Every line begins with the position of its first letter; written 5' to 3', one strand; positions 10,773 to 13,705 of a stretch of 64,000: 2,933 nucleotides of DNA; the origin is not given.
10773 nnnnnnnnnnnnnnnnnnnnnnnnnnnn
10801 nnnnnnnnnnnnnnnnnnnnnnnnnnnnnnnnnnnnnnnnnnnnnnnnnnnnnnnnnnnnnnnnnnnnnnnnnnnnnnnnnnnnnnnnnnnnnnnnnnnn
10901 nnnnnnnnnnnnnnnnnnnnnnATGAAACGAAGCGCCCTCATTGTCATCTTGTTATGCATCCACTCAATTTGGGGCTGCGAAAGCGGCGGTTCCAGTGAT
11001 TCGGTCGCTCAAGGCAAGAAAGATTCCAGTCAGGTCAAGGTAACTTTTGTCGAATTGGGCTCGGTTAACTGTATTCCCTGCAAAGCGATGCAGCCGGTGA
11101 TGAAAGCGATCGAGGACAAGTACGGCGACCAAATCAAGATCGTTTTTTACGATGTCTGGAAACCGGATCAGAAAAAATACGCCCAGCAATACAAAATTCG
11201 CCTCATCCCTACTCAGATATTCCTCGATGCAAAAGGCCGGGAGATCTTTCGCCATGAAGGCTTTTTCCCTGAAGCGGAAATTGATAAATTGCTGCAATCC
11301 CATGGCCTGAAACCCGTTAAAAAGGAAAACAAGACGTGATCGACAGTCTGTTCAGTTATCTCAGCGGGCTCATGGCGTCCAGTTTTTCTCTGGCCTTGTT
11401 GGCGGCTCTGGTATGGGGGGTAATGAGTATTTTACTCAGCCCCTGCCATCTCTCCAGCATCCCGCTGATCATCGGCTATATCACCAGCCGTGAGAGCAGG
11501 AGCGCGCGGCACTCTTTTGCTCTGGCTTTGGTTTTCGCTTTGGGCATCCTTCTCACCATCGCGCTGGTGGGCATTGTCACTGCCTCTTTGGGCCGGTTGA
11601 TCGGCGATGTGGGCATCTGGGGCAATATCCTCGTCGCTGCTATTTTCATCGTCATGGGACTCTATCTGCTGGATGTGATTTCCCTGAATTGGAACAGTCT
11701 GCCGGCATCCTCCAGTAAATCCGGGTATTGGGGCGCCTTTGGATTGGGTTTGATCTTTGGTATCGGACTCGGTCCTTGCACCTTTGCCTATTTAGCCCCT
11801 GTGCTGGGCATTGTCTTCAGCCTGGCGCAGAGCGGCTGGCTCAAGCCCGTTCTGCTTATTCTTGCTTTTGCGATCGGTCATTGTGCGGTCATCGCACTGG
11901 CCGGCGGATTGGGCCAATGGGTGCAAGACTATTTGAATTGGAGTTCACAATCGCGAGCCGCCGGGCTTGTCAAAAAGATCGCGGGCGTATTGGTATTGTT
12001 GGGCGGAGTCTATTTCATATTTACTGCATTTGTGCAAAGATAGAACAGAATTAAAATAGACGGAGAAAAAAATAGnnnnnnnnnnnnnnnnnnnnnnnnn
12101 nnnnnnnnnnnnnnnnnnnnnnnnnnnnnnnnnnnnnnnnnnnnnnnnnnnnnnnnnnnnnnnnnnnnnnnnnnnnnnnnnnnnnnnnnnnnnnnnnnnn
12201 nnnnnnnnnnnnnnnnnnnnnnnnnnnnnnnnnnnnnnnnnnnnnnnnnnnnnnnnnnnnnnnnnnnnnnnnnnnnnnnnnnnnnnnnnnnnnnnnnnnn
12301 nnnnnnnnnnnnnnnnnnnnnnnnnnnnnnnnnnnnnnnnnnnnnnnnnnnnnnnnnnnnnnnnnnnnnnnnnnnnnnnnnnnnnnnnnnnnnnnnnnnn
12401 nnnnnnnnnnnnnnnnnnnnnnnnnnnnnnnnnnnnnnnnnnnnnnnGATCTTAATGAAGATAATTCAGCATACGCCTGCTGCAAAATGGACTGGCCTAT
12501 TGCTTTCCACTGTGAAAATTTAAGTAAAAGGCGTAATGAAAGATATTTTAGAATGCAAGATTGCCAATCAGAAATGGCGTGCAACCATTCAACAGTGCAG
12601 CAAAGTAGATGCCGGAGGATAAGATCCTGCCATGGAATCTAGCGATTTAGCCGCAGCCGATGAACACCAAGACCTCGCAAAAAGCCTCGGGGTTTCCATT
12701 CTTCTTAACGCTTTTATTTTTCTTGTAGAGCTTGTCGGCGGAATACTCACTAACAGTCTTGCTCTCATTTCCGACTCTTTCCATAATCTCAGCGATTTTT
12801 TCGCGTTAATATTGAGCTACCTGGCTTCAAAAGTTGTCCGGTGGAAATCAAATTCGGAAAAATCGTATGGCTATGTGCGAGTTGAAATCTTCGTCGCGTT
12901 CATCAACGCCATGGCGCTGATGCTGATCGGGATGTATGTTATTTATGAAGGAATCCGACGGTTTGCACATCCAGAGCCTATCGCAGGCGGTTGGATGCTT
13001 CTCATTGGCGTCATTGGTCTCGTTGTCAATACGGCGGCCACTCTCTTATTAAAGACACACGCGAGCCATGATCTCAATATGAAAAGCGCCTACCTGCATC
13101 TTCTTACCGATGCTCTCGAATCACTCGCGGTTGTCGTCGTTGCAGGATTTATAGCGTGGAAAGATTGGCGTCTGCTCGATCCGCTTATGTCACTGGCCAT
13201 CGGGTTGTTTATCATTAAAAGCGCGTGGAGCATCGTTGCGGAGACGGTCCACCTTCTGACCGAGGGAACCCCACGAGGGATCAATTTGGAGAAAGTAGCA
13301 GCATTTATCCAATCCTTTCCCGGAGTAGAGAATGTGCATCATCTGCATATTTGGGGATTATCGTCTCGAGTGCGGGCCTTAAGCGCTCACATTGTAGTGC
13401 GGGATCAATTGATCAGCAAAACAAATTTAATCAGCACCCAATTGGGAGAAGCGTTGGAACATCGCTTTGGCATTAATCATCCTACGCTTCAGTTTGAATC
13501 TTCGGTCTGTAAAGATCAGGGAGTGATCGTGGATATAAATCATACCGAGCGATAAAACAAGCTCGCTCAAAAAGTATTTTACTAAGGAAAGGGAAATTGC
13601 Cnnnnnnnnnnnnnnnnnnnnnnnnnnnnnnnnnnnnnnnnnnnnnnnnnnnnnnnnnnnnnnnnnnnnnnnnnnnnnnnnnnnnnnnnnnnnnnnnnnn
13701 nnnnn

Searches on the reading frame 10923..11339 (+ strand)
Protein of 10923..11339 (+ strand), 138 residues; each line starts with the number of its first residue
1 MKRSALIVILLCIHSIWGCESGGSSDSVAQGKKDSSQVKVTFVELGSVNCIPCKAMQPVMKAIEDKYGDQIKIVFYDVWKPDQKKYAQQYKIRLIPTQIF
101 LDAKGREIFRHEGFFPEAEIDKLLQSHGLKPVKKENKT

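Call 3: search_protein_families(library=pfam, proteins=[window:10923-11339:+], max_evalue=0.01)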
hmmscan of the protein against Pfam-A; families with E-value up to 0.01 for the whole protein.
window:10923-11339:+ (138 aa): 5 families
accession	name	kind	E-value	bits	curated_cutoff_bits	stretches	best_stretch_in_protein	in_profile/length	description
PF13098.12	Thioredoxin_2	-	8.2e-13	49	27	1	39-124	6-104/104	Thioredoxin-like domain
PF00085.26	Thioredoxin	-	2.1e-09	37.7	23.5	1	39-124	19-101/103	Thioredoxin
PF13905.12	Thioredoxin_8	-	0.00032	21.4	27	0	39-75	2-40/94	Thioredoxin-like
PF09960.14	DUF2194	-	0.0017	17.2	30.4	1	57-95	265-303/582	Uncharacterised protein conserved in bacteria (DUF2194)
PF14595.12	Thioredoxin_9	-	0.0029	18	25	1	30-109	34-112/129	Thioredoxin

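Call 4: search_protein_families(library=ncbifam, proteins=[window:10923-11339:+], max_evalue=0.01)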
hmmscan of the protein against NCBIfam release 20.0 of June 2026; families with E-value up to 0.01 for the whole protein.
window:10923-11339:+ (138 aa): 12 families
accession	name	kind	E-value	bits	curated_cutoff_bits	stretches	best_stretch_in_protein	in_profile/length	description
TIGR01068.1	thioredoxin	equivalog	3e-12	46.6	96.8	1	42-127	18-100/101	thioredoxin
NF008229.0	PRK10996.1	equivalog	1.3e-07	31.4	125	1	33-126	50-137/141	thioredoxin TrxC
NF047697.1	ThioredTrxAClost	equivalog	8.8e-07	29.1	140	1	37-102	16-80/105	thioredoxin TrxA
NF038096.1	thylak_slr1796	equivalog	2.2e-05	24.1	140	1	52-135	52-141/157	thylakoid membrane photosystem I accumulation factor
NF045809.1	seleno_TsoX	equivalog_domain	2.8e-05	24.3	52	1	39-103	2-61/82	HSGNPxU motif (seleno)protein TsoX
TIGR01126.1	pdi_dom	equivalog_domain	8.4e-05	22.8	107.2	1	38-125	14-102/105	protein disulfide-isomerase domain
NF006898.0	PRK09381.1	equivalog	0.00034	21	138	1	41-101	24-82/109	thioredoxin TrxA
NF043050.1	DisulfRedDsbH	equivalog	0.00041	20.4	190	1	26-111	50-145/166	disulfide reductase DsbH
NF045694.1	seleno_TsoB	exception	0.00045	18.4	805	1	41-108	477-550/572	rhodanese/DsbD fusion-like selenoprotein TsoB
NF002854.0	PRK03147.1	subfamily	0.0005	20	170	0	82-126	127-171/176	thiol-disulfide oxidoreductase ResA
TIGR02187.2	PDO_seleno_TRX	equivalog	0.00071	19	185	1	37-124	18-102/209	protein disulfide oxidoreductase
TIGR02740.1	TraF-like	hypoth_equivalog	0.0084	15.4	232.25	0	49-97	180-237/276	TraF-like protein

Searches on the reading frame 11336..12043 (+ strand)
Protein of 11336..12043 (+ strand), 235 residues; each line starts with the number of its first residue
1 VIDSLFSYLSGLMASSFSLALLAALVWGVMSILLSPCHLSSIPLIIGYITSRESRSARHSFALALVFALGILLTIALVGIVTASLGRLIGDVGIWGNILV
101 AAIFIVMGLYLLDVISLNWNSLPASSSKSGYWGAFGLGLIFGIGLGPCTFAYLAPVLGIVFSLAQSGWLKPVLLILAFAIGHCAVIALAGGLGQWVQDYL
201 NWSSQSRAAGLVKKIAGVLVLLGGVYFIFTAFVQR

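Call 3: search_protein_families(library=pfam, proteins=[window:11336-12043:+], max_evalue=0.01)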
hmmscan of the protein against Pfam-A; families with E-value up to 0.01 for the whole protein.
window:11336-12043:+ (235 aa): 1 family
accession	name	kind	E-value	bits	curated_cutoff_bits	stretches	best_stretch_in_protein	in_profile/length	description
PF02683.22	DsbD_TM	-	3.5e-10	40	27.1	1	19-209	3-202/219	Cytochrome C biogenesis protein transmembrane domain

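Call 4: search_protein_families(library=ncbifam, proteins=[window:11336-12043:+], max_evalue=0.01)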
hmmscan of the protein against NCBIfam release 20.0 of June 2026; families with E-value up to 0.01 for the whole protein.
window:11336-12043:+ (235 aa): 3 families
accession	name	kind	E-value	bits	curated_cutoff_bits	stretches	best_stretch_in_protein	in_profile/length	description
NF040495.1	tranport_ArsG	equivalog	5.2e-15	55.4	200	1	17-231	3-224/225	aromatic aminobenezylarsenical efflux permease ArsG family transporter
NF045694.1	seleno_TsoB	exception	1.4e-07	30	805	1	19-182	183-350/572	rhodanese/DsbD fusion-like selenoprotein TsoB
NF001419.0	PRK00293.1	subfamily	7.8e-07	28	330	1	16-184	167-343/574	protein-disulfide reductase DsbD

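Call 55: search_dna_similar(query=window:11336-12043:+, collection=plasmids, mode=protein, max_rows=15)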
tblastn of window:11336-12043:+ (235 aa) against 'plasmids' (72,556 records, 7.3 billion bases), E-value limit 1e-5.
Records with a match: 2; places in all: 2; records where one place covers at least 80% of the query: 2.
Best place of each record, by identity: <60% 2.
By first word of the organism name: Sulfuricella 1; Acetoanaerobium 1.
By predicted mobility (MOB-suite, as given by PLSDB): non-mobilizable 2.
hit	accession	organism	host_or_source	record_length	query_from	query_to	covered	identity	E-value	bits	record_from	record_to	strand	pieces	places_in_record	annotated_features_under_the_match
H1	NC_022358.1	Sulfuricella denitrificans skB26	-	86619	26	231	88%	50.5%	7e-42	158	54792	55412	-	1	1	cytochrome c biogenesis protein CcdA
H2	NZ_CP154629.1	Acetoanaerobium noterae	cell culture,Sludge of a digestion ...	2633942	35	231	84%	28.9%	6e-10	66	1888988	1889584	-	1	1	none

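Call 56: get_annotated_region(hit=H1, flank=9000)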
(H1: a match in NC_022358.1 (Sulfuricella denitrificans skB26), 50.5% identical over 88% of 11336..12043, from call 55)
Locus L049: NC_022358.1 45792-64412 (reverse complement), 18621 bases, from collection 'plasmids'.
description: Sulfuricella denitrificans skB26 plasmid pSCD, complete sequence
organism: Sulfuricella denitrificans skB26 (NCBI taxid 1163617)
taxonomy: Bacteria; Pseudomonadota; Betaproteobacteria; Nitrosomonadales; Sulfuricellaceae; Sulfuricella; Sulfuricella denitrificans; Sulfuricella denitrificans skB26
host: -; source: -; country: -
typing (MOB-suite, as given by PLSDB): non-mobilizable; replicon rep_cluster_1630
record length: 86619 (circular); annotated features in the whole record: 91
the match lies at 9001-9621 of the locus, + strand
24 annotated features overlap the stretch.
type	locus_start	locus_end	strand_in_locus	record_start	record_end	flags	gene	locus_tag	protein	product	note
CDS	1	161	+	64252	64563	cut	-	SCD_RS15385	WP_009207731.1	hypothetical protein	-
CDS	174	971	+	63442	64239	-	-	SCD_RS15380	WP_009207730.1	arsenite methyltransferase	-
CDS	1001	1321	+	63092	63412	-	-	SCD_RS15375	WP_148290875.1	hypothetical protein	-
CDS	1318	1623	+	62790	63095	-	-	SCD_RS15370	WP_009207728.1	hypothetical protein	-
CDS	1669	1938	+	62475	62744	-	-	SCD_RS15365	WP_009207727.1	thioredoxin family protein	-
CDS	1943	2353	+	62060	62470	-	-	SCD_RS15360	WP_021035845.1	arsenate reductase ArsC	-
CDS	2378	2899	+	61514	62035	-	-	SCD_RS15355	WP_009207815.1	sigma-70 family RNA polymerase sigma factor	GO:0006352 - DNA-templated transcription initiation [Evidence IEA]; GO:0006355 - regulation of DNA-templated ...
CDS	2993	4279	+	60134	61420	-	-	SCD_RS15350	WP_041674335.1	TolC family protein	GO:0055085 - transmembrane transport [Evidence IEA]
CDS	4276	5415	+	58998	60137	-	-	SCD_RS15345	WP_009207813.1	biotin/lipoyl-binding protein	-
CDS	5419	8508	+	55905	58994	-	-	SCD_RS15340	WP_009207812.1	efflux RND transporter permease subunit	GO:0055085 - transmembrane transport [Evidence IEA]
CDS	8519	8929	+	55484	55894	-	-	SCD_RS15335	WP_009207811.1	thioredoxin family protein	-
CDS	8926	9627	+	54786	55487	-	-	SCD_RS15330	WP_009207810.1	cytochrome c biogenesis protein CcdA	GO:0017004 - cytochrome complex assembly [Evidence IEA]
CDS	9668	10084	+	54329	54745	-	-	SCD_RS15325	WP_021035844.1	OsmC family protein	-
CDS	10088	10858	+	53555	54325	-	-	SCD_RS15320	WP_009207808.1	sulfite exporter TauE/SafE family protein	GO:0006810 - transport [Evidence IEA]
CDS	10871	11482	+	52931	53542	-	-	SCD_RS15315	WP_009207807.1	FmdE family protein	-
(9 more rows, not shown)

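Call 74: find_related_loci(query=window:11336-12043:+, collection=metagenome_contigs, flank=10000)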
Query window:11336-12043:+ (235 aa) in metagenome_contigs; peptide patterns used: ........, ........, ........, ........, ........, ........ (x = any residue, [..] = any of these).
466 stretches matched a pattern; 134 encode a relative of the query (tblastn E <= 1e-3); the best 80 are kept; 80 distinct loci.
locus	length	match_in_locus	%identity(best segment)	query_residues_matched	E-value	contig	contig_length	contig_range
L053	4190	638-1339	82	1-234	1e-113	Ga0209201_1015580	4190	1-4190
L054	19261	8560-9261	80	1-234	5e-110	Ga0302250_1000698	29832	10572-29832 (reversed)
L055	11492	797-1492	84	1-232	5e-110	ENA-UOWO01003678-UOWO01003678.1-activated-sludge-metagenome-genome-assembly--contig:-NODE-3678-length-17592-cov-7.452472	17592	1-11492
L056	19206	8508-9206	77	1-233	1e-106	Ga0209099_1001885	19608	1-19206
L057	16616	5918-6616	77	1-233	1e-106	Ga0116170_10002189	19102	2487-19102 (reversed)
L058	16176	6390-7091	75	1-234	1e-104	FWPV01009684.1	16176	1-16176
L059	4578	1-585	83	40-234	9e-93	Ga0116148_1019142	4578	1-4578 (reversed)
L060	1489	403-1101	62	1-232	9e-95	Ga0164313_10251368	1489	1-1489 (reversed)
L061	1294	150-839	61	1-229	2e-95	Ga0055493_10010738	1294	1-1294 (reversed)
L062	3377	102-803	60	1-232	1e-87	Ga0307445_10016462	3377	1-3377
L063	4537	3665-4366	59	1-232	4e-86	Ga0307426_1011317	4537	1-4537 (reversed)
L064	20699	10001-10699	61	1-232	5e-86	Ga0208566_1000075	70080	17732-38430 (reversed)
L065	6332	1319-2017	61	1-232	3e-86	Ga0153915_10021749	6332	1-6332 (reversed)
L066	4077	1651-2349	61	1-232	6e-86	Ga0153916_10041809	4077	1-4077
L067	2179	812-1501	59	1-229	8e-88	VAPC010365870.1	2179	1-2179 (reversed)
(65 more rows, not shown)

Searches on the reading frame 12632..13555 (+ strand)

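Call 3: search_protein_families(library=pfam, proteins=[window:12632-13555:+], max_evalue=0.01)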
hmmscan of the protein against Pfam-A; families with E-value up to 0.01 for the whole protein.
window:12632-13555:+ (307 aa): 2 families
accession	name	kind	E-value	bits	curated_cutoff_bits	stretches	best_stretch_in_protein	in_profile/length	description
PF01545.26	Cation_efflux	-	5.6e-46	157.3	26.6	1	21-209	3-197/198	Cation efflux family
PF16916.11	ZT_dimer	-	5.5e-14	52.4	26.7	1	214-290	1-77/78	Dimerisation domain of Zinc Transporter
